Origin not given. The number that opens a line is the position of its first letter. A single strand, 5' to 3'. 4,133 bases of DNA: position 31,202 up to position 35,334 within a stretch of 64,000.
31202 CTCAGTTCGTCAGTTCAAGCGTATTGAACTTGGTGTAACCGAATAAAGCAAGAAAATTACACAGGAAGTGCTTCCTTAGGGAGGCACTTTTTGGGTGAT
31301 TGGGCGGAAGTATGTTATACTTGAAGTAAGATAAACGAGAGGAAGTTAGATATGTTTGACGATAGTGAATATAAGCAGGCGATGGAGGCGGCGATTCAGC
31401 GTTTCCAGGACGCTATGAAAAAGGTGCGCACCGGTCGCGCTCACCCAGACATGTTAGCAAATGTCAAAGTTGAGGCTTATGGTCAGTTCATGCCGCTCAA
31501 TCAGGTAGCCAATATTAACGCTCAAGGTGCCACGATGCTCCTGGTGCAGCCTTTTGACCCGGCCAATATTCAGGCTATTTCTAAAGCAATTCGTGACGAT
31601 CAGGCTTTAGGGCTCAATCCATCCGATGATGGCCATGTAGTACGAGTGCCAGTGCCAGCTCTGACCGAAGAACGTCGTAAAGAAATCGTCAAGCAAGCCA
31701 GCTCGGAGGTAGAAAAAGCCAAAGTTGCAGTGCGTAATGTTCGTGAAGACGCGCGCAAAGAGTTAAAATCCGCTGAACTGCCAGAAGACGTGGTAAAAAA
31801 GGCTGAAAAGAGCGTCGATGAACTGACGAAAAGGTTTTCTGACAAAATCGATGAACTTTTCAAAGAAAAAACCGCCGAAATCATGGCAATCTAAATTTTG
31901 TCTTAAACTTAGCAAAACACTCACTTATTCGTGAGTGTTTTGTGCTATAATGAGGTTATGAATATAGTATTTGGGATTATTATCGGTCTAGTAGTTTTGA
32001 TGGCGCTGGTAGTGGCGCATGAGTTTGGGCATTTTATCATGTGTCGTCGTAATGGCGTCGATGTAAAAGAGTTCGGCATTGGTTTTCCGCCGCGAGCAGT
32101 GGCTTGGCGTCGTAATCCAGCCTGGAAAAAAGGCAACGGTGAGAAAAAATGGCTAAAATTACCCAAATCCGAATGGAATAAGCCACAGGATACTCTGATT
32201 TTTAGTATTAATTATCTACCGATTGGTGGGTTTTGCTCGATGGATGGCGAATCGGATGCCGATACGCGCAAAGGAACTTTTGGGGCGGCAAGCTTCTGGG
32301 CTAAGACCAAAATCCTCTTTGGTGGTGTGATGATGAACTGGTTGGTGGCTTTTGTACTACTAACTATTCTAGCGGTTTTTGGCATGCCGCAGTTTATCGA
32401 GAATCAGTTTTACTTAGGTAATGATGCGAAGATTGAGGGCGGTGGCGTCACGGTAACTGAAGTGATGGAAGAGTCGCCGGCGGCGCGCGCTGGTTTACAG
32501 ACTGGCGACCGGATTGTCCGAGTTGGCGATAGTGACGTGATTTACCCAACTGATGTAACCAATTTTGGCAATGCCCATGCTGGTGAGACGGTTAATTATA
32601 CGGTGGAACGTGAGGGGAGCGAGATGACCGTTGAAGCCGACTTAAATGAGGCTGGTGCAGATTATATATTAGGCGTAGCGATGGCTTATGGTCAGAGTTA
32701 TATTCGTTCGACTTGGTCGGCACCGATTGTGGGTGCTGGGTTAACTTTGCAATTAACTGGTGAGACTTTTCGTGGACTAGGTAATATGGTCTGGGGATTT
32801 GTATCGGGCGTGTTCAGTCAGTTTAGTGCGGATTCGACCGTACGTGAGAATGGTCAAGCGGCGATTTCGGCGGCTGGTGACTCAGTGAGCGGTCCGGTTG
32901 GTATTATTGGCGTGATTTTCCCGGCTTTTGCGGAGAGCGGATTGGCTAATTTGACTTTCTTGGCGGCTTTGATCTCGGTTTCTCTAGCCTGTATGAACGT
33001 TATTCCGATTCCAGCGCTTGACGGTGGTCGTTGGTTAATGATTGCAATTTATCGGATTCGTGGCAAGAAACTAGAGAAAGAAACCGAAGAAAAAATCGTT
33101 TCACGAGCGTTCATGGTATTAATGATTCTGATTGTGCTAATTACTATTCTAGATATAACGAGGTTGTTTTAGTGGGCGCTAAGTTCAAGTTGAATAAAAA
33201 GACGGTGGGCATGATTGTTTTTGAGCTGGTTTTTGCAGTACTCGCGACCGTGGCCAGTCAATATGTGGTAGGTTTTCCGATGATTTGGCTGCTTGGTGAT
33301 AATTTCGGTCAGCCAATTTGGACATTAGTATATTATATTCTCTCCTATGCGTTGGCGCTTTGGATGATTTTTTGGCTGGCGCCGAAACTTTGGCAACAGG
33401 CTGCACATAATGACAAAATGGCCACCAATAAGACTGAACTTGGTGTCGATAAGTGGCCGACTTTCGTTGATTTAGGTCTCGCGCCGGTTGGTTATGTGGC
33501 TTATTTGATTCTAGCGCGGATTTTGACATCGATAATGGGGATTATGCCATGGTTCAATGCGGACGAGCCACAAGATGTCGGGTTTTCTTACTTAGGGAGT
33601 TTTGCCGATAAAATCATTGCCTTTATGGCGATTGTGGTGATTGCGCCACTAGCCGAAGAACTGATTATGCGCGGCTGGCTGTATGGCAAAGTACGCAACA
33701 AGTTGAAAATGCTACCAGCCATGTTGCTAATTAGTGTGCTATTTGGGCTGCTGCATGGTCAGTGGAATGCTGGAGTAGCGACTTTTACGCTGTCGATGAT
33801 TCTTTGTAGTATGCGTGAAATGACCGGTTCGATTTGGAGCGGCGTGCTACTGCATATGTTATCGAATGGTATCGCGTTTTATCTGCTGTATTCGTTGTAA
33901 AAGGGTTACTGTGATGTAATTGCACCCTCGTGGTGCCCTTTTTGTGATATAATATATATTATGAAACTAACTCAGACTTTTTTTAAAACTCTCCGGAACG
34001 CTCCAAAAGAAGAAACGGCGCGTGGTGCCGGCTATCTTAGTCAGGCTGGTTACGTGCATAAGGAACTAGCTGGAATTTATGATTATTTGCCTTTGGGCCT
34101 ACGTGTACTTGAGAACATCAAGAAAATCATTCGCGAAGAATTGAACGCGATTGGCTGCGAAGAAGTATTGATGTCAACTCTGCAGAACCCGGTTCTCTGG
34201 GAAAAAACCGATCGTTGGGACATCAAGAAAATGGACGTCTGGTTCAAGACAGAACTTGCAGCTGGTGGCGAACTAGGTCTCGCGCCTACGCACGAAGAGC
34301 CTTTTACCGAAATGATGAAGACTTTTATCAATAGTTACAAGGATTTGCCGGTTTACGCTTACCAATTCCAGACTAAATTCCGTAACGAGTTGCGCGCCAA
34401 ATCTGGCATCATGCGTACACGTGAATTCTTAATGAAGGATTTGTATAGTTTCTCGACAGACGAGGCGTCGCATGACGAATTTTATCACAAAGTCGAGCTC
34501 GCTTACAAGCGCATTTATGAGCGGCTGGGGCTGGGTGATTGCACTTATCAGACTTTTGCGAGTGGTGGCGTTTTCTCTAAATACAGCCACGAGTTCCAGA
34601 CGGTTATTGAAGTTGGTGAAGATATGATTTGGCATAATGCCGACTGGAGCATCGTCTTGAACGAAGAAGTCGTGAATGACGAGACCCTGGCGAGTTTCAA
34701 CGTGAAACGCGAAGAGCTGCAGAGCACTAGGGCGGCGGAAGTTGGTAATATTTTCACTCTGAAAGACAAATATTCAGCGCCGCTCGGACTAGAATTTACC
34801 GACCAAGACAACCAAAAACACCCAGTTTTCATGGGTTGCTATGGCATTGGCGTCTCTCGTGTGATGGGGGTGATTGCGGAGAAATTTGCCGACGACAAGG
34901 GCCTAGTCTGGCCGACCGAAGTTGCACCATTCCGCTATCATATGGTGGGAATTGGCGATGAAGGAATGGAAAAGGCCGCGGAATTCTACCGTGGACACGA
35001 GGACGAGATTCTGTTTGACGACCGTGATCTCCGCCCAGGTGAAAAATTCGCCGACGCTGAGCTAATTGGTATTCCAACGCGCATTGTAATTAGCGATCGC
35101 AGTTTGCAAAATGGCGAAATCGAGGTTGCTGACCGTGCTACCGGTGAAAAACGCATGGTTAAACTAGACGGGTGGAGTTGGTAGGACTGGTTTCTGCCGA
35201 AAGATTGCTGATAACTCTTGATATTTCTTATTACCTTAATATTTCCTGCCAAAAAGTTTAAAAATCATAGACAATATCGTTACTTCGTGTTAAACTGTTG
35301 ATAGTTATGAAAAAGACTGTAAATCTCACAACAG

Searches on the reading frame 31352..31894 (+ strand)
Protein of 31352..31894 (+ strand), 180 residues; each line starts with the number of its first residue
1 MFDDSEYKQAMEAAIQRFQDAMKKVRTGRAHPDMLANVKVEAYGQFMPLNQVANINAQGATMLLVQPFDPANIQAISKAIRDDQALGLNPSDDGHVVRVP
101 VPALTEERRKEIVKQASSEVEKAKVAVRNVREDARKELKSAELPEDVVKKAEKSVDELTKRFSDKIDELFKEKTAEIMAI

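Call 42: search_protein_families(library=pfam, proteins=[window:31352-31894:+], max_evalue=0.001)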
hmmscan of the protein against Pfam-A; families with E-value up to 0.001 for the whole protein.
window:31352-31894:+ (180 aa): 1 family
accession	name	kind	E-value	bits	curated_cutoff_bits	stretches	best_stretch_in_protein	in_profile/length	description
PF01765.24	RRF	-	1.7e-58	197.5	29.7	1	18-178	1-164/164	Ribosome recycling factor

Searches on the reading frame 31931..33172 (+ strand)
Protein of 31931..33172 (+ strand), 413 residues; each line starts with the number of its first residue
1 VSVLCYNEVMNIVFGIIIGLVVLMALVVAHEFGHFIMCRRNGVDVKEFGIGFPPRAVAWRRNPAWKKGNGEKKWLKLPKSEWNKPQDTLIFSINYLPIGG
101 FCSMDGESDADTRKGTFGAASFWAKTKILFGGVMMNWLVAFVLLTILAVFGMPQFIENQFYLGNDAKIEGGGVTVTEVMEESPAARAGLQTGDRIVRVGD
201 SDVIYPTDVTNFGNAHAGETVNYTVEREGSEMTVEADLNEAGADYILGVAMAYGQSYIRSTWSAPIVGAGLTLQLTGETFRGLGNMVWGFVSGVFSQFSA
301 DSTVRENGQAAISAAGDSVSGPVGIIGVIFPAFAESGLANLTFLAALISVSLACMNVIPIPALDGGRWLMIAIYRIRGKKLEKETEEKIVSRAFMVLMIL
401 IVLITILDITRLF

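Call 42: search_protein_families(library=pfam, proteins=[window:31931-33172:+], max_evalue=0.001)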
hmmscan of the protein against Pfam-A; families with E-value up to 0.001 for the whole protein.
window:31931-33172:+ (413 aa): 4 families
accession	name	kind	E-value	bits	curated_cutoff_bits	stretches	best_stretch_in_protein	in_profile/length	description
PF02163.28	Peptidase_M50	-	1.3e-36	126.5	27.2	2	87-399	45-220/221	Peptidase family M50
PF13180.12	PDZ_2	-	1.1e-10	42.1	27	1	162-237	3-79/80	PDZ domain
PF17820.7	PDZ_6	-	2.1e-09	37.4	27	1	174-227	1-54/54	PDZ domain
PF00595.29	PDZ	-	1.4e-06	29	23.2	1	167-203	23-57/81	PDZ domain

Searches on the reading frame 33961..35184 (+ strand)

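Call 42: search_protein_families(library=pfam, proteins=[window:33961-35184:+], max_evalue=0.001)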
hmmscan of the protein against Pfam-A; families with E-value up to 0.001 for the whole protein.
window:33961-35184:+ (407 aa): 2 families
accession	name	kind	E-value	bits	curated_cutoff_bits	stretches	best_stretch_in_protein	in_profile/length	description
PF00587.30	tRNA-synt_2b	-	9.1e-34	117.5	29.3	1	95-308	1-178/179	tRNA synthetase class II core domain (G, H, P, S and T)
PF03129.25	HGTP_anticodon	-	1.2e-12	48.3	21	1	347-403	29-85/94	Anticodon binding domain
